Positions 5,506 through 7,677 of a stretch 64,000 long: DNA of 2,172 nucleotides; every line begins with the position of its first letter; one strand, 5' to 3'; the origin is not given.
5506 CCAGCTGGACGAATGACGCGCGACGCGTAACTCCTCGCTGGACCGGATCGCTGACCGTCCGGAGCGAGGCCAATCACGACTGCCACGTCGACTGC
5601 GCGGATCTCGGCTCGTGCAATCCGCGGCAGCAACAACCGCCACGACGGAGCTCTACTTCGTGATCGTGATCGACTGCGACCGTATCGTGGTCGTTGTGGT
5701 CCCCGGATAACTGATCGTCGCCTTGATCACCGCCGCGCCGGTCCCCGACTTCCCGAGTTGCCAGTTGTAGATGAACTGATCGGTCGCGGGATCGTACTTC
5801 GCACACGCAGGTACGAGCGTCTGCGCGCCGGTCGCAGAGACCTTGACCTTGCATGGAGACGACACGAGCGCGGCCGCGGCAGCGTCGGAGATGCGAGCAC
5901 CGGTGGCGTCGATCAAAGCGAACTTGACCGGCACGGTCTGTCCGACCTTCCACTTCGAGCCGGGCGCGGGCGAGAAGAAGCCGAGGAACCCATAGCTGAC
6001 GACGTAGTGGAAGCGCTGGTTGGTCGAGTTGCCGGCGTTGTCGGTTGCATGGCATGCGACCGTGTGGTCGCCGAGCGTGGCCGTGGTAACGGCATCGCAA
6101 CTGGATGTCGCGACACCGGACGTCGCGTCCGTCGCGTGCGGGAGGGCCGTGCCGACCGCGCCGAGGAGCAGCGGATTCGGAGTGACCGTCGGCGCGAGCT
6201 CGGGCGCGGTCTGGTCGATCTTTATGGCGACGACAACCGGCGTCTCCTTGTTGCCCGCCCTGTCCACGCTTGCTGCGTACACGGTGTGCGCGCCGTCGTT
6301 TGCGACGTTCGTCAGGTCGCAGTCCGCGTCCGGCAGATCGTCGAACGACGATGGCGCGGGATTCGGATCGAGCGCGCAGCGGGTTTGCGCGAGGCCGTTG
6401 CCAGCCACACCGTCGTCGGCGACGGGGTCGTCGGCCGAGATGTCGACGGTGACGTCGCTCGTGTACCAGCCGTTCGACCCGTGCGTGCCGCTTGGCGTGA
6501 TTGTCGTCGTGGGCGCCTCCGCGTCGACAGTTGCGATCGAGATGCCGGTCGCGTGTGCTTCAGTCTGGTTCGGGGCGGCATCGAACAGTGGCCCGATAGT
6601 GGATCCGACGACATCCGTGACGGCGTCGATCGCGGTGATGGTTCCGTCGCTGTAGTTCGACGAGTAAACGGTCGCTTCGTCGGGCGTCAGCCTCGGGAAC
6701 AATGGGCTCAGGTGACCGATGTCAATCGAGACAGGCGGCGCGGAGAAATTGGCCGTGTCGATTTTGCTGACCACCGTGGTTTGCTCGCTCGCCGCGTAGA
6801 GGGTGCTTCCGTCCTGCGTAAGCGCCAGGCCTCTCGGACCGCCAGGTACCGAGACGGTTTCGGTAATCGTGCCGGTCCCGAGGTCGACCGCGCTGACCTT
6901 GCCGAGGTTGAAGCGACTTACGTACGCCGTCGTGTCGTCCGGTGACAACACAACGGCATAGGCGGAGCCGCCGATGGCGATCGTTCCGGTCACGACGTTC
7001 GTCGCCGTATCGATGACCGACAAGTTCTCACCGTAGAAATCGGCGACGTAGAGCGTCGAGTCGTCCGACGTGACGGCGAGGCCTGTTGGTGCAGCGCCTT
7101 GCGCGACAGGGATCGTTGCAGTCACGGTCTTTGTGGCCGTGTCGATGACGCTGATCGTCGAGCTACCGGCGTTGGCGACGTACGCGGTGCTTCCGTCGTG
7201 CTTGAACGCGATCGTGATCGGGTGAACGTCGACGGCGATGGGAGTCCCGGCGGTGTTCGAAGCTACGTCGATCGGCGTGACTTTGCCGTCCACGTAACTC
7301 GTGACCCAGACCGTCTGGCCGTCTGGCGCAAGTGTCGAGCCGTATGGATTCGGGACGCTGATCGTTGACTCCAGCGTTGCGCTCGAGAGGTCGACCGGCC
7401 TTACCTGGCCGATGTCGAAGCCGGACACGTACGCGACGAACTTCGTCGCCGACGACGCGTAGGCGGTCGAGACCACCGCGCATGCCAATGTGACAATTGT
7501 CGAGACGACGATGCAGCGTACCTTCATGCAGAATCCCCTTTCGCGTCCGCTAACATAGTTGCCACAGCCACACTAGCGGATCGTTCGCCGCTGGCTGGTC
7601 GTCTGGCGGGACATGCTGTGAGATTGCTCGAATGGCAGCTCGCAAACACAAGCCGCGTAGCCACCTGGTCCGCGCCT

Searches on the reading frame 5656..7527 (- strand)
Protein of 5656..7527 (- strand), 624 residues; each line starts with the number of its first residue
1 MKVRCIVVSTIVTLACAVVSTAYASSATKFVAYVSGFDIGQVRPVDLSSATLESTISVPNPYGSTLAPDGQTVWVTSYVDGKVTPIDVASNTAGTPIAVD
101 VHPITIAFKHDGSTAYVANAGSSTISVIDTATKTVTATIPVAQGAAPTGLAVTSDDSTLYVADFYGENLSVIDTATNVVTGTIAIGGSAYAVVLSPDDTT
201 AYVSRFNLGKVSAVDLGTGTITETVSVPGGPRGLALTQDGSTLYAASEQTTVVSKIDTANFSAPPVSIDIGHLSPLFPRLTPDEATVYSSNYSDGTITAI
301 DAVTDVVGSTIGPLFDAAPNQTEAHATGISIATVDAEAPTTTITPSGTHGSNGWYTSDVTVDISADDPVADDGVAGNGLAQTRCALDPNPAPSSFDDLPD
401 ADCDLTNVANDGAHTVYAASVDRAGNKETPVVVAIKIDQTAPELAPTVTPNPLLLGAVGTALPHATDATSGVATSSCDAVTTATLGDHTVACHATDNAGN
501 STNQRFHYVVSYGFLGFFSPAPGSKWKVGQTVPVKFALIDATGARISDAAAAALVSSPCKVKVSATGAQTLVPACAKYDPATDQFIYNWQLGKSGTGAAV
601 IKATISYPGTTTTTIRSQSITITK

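Call 75: search_protein_families(library=pfam, proteins=[window:5656-7527:-], max_evalue=0.00001)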
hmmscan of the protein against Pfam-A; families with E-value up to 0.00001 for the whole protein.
window:5656-7527:- (624 aa): 3 families
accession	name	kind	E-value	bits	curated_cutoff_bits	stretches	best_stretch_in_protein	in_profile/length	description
PF21783.3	YNCE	-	3.1e-10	40.3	27.1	0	112-198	39-123/339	YNCE-like beta-propeller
PF10282.15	Lactonase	-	1.2e-08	35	21.7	0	72-173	214-319/344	Lactonase, 7-bladed beta-propeller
PF25174.1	Beta-prop_THOC3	-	1.4e-07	31.3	305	0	67-140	55-127/272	THOC3 beta-propeller domain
